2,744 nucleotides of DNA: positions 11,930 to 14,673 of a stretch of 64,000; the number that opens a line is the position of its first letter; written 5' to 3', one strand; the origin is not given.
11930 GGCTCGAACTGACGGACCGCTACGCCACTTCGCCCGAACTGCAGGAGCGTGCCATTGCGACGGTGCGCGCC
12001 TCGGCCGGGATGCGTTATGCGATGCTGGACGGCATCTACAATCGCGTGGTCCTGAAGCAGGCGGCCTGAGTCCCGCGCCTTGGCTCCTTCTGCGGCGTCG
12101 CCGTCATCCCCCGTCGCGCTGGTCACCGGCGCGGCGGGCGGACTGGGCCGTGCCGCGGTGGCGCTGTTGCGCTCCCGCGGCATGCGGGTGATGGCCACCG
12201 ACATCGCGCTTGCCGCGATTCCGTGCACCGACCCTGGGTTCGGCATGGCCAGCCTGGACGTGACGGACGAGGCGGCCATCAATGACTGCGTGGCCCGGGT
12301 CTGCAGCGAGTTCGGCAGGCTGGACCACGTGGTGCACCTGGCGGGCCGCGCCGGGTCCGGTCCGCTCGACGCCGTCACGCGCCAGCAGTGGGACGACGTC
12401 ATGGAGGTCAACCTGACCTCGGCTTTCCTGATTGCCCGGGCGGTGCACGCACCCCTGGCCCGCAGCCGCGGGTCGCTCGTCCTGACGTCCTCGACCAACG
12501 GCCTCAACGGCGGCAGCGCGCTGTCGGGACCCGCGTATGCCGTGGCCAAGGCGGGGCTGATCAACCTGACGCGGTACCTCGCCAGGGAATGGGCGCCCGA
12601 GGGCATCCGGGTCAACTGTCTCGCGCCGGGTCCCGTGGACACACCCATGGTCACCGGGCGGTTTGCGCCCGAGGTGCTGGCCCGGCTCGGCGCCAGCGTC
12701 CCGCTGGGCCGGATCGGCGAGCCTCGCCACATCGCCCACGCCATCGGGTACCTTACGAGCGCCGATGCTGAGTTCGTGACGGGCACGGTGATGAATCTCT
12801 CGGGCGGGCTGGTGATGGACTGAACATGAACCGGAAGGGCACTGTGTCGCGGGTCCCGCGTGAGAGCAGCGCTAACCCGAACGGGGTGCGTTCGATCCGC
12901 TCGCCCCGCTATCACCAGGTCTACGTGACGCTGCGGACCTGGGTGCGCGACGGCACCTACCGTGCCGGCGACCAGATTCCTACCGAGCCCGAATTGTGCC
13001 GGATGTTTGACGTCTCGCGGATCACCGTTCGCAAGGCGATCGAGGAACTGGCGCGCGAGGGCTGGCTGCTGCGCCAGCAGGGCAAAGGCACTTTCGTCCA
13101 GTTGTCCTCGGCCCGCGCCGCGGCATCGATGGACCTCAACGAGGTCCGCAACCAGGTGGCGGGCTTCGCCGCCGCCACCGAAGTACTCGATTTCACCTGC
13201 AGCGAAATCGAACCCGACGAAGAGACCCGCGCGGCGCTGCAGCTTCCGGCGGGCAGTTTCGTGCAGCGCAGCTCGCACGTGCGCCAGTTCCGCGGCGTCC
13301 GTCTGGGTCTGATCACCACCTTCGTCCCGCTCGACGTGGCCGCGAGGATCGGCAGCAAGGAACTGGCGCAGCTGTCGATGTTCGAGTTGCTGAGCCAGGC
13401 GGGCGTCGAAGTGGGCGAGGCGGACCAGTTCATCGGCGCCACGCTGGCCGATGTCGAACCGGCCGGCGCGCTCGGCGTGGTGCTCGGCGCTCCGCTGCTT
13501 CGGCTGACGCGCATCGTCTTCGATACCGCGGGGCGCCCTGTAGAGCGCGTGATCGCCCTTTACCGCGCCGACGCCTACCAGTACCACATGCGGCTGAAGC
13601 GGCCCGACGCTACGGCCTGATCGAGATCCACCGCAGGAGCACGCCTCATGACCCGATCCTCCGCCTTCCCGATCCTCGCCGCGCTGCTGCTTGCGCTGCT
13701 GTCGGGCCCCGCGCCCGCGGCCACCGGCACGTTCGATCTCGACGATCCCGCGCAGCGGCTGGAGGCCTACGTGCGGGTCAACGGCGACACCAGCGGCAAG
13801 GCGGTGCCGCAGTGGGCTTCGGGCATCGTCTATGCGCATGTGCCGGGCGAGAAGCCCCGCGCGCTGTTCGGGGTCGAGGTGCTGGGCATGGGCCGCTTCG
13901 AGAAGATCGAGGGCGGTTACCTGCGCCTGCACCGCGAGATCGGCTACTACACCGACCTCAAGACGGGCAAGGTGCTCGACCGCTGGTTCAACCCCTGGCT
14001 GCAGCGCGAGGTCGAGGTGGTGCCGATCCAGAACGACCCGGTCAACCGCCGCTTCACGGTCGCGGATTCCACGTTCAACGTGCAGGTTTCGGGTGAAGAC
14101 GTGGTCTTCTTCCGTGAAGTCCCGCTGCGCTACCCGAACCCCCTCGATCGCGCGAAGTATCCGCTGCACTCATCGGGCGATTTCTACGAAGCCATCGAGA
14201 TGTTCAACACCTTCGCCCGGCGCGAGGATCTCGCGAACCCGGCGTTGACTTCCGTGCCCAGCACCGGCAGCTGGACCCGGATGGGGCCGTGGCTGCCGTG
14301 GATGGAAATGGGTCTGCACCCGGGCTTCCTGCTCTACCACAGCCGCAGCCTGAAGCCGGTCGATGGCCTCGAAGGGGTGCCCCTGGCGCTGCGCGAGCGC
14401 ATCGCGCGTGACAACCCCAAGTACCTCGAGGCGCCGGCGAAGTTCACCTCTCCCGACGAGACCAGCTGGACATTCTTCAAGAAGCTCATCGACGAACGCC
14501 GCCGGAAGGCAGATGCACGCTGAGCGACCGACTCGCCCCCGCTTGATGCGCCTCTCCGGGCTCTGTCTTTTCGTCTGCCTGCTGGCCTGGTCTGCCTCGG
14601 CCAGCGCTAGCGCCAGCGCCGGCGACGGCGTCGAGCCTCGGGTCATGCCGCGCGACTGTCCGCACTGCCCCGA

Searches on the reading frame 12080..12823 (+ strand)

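Call 73: search_protein_families(library=pfam, proteins=[window:12080-12823:+], max_evalue=0.0001)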
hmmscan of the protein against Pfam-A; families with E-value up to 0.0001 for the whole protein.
window:12080-12823:+ (247 aa): 5 families
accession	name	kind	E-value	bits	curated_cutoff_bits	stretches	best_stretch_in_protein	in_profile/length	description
PF13561.12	adh_short_C2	-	8.6e-56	189.6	27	1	17-244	1-235/236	Enoyl-(Acyl carrier protein) reductase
PF00106.31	adh_short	-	4.7e-42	144.1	26.6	1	12-194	2-190/195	short chain dehydrogenase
PF08659.16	KR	-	2.4e-12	47.6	22.6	1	13-167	3-163/180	KR domain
PF01370.27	Epimerase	-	1.4e-08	34.9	20.9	1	13-171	1-160/240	NAD dependent epimerase/dehydratase family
PF23441.1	SDR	-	1.9e-06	27.9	27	1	47-245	56-256/258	SDR-like rossmann domain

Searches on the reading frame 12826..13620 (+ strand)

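Call 73: search_protein_families(library=pfam, proteins=[window:12826-13620:+], max_evalue=0.0001)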
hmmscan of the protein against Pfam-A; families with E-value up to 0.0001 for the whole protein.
window:12826-13620:+ (264 aa): 2 families
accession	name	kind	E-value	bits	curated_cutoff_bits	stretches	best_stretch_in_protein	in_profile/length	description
PF07702.18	UTRA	-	1.5e-23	83.6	23.8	1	113-252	3-141/141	UTRA domain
PF00392.27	GntR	-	7.8e-22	77.2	27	1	29-91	2-64/64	Bacterial regulatory proteins, gntR family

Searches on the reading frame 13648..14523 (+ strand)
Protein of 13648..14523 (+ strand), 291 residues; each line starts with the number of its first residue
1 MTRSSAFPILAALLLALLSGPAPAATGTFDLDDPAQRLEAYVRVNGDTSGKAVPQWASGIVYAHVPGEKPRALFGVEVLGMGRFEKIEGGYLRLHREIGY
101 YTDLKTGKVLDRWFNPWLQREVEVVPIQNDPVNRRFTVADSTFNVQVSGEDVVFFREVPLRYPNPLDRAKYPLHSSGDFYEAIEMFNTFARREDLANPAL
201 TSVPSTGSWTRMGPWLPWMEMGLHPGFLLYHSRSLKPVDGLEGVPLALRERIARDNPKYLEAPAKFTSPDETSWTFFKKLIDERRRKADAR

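Call 73: search_protein_families(library=pfam, proteins=[window:13648-14523:+], max_evalue=0.0001)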
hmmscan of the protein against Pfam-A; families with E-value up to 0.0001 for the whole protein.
window:13648-14523:+ (291 aa): 1 family
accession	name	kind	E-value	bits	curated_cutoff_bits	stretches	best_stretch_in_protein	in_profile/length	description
PF08894.16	DUF1838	-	6.4e-64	216.4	25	1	55-280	7-231/232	Protein of unknown function (DUF1838)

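Call 84: search_solved_structures(query=window:13648-14523:+, max_evalue=1)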
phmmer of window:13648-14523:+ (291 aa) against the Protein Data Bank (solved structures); distinct sequences matched with E-value up to 1: 2.
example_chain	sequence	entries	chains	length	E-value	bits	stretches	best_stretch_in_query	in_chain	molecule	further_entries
7w3s_A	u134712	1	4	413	0.1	15.1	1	72-161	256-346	Type IV secretion protein Dot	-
7wbk_A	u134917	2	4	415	0.1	15.1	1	72-161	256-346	Lpg0081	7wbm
